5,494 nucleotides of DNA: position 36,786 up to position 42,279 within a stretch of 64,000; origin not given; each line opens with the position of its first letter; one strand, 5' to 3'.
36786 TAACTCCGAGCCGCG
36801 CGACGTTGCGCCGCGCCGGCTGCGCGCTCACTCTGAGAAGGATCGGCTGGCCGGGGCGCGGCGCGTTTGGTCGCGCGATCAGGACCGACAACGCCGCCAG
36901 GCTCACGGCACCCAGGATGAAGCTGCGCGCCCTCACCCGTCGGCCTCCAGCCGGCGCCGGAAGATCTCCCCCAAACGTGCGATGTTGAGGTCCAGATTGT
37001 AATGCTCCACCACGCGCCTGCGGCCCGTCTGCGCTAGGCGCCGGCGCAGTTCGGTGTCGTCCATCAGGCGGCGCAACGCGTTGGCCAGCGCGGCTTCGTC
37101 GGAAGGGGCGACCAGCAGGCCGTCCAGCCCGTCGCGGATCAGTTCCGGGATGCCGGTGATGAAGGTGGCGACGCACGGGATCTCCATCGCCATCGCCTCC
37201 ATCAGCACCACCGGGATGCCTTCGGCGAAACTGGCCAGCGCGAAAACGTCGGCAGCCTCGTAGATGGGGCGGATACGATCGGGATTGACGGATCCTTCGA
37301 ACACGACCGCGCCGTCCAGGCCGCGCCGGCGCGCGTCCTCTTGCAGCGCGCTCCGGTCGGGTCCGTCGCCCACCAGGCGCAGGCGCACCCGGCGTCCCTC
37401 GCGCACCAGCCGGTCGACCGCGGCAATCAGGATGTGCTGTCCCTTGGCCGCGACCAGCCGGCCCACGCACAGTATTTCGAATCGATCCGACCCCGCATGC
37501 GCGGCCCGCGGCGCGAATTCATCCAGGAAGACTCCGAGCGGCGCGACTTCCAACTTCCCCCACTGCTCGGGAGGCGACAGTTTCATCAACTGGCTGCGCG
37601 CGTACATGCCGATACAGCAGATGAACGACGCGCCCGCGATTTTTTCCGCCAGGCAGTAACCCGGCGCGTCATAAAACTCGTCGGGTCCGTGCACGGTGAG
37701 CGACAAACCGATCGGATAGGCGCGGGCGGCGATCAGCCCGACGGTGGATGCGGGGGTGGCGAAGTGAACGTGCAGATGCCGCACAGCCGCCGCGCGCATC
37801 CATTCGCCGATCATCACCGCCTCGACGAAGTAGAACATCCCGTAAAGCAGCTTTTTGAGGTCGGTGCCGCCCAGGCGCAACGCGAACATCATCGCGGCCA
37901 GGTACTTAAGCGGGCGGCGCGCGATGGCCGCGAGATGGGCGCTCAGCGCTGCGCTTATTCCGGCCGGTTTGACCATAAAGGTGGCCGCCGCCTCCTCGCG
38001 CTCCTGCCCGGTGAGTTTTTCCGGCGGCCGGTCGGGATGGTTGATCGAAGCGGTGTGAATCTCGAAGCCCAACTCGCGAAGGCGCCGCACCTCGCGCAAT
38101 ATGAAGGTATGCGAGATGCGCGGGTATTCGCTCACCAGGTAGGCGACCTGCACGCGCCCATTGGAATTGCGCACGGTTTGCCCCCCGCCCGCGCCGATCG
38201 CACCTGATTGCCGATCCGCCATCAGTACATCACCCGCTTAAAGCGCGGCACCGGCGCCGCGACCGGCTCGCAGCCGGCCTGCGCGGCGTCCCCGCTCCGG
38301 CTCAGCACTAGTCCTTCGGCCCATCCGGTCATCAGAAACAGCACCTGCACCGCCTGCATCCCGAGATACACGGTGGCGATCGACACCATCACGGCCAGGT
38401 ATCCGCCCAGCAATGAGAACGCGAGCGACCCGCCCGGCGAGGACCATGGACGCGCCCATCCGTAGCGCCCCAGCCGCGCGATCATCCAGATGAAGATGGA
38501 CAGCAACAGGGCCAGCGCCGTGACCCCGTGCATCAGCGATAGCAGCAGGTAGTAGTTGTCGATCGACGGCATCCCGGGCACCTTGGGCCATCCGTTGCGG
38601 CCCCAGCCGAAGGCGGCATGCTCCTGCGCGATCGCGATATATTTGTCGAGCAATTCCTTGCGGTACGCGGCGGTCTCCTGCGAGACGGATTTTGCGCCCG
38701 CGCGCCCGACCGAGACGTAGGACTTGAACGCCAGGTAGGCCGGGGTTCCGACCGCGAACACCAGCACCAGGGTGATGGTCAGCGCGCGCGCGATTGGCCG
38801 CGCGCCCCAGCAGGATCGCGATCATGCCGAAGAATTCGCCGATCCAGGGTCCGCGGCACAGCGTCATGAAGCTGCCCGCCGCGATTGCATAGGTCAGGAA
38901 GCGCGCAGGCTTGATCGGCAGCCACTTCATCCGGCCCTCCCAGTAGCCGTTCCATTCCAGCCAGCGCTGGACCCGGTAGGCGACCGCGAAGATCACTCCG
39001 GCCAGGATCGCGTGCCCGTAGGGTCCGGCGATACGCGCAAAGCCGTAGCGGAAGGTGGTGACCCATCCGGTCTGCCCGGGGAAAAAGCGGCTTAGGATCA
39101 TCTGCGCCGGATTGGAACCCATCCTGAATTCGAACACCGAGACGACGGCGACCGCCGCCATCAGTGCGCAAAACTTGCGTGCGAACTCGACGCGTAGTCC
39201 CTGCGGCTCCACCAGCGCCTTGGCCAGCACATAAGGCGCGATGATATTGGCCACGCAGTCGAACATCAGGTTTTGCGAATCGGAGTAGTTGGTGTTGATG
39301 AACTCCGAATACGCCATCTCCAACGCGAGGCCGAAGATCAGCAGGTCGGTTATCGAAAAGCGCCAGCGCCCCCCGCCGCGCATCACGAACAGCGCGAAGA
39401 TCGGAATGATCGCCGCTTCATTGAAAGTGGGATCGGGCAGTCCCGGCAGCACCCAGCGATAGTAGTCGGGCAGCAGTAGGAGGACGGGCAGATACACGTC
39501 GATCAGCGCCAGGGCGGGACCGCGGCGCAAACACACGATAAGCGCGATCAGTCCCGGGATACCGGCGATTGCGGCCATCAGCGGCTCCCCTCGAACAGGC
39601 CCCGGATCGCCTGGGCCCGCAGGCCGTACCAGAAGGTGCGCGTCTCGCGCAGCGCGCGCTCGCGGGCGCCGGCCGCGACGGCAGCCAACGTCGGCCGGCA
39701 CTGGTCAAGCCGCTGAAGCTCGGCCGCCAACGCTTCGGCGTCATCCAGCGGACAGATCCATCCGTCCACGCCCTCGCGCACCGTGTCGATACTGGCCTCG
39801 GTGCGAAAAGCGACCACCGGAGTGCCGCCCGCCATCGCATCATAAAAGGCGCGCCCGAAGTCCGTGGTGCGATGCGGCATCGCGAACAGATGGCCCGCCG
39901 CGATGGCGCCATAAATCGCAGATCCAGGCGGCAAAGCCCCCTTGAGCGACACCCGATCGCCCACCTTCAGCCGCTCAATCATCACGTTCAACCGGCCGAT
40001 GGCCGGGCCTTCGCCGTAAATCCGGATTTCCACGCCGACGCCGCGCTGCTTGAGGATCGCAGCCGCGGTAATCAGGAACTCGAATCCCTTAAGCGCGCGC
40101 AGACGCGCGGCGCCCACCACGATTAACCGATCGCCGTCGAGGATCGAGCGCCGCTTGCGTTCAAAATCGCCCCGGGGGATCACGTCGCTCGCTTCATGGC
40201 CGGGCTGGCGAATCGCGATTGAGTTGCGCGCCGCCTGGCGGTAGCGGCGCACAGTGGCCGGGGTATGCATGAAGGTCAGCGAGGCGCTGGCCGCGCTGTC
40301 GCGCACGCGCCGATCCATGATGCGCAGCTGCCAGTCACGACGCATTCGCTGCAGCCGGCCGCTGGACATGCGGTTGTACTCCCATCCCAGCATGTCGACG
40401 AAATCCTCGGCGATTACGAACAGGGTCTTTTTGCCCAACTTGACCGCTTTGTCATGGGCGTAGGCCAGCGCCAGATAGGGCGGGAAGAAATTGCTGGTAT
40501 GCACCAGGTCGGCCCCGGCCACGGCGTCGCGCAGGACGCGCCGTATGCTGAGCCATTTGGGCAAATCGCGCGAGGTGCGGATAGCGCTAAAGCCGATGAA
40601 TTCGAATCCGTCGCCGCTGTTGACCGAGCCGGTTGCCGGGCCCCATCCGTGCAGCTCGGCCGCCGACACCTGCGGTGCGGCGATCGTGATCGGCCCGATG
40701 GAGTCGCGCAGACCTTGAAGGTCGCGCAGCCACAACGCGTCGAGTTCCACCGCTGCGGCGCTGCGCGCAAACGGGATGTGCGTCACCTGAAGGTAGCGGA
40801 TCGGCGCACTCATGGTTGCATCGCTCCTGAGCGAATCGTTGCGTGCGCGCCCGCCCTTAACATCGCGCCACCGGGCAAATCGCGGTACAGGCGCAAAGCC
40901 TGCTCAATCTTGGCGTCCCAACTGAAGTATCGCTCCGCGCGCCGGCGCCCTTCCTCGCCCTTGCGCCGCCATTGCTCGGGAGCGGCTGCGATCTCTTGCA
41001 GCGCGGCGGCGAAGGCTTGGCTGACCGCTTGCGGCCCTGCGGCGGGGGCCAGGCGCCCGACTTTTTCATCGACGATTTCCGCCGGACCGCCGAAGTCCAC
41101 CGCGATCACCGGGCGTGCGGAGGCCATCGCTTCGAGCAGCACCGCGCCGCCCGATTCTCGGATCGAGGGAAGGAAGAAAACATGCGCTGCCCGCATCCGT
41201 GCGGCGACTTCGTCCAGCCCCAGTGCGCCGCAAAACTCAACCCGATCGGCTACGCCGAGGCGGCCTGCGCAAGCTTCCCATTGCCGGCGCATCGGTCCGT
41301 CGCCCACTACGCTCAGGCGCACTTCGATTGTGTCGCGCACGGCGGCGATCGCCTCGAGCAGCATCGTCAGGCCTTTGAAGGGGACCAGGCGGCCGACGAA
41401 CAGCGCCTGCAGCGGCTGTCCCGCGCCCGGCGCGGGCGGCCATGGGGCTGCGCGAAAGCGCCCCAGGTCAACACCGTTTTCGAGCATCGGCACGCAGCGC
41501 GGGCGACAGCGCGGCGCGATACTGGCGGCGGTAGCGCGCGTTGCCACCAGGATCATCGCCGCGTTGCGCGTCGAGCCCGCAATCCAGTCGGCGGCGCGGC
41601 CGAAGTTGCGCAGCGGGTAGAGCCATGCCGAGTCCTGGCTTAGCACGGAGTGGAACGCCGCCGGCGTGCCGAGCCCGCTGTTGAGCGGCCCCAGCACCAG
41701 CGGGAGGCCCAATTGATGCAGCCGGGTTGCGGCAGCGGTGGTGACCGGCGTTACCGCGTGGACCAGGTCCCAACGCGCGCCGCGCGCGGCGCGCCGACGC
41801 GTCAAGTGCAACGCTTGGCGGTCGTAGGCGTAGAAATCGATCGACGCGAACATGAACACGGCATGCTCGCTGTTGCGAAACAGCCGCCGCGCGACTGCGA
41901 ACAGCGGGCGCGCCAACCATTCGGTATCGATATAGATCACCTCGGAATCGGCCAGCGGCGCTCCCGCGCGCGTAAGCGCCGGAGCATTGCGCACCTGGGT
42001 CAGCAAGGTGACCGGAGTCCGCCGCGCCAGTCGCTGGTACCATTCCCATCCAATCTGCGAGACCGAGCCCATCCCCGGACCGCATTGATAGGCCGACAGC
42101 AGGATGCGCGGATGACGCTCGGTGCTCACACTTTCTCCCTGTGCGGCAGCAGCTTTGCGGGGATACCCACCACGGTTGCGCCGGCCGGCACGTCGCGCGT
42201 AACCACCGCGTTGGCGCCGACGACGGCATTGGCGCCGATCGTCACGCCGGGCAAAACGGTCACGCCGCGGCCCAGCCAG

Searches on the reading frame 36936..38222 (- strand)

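Call 9: search_protein_families(library=pfam, proteins=[window:36936-38222:-], max_evalue=0.001)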
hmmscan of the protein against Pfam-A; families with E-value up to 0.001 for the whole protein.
window:36936-38222:- (429 aa): 5 families
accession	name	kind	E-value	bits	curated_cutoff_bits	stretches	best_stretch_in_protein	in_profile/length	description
PF13692.12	Glyco_trans_1_4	-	5.6e-40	137.3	27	1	249-389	3-142/142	Glycosyl transferases group 1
PF00534.26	Glycos_transf_1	-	7.7e-39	133.4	26.4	1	244-403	12-172/172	Glycosyl transferases group 1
PF20706.3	GT4-conflict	-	1e-12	48.2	26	1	223-408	171-376/385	Family 4 Glycosyltransferase in conflict systems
PF13524.12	Glyco_trans_1_2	-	7e-10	39.5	25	1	271-415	8-140/144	Glycosyl transferase-like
PF13439.12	Glyco_transf_4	-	9.2e-06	26.2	28.5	0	136-231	62-166/170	Glycosyltransferase Family 4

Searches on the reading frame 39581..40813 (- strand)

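Call 9: search_protein_families(library=pfam, proteins=[window:39581-40813:-], max_evalue=0.001)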
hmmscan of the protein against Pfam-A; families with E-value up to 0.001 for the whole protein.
window:39581-40813:- (411 aa): 2 families
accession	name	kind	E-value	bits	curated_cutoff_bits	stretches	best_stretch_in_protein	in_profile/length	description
PF13692.12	Glyco_trans_1_4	-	1.1e-21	78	27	1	230-369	4-139/142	Glycosyl transferases group 1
PF00534.26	Glycos_transf_1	-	4.3e-21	75.6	26.4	1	220-385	6-171/172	Glycosyl transferases group 1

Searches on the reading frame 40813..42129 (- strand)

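Call 9: search_protein_families(library=pfam, proteins=[window:40813-42129:-], max_evalue=0.001)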
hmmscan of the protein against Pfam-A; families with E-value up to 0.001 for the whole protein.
window:40813-42129:- (439 aa): 5 families
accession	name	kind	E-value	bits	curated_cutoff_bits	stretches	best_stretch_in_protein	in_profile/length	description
PF13692.12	Glyco_trans_1_4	-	9.8e-31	107.4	27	1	242-378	4-141/142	Glycosyl transferases group 1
PF00534.26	Glycos_transf_1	-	2.1e-29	102.7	26.4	1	238-391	14-169/172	Glycosyl transferases group 1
PF20706.3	GT4-conflict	-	2.4e-09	37.1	26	1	213-408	174-382/385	Family 4 Glycosyltransferase in conflict systems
PF13439.12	Glyco_transf_4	-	0.00011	22.8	28.5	1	102-224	56-170/170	Glycosyltransferase Family 4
PF13524.12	Glyco_trans_1_2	-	0.00073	19.9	25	0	261-412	6-143/144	Glycosyl transferase-like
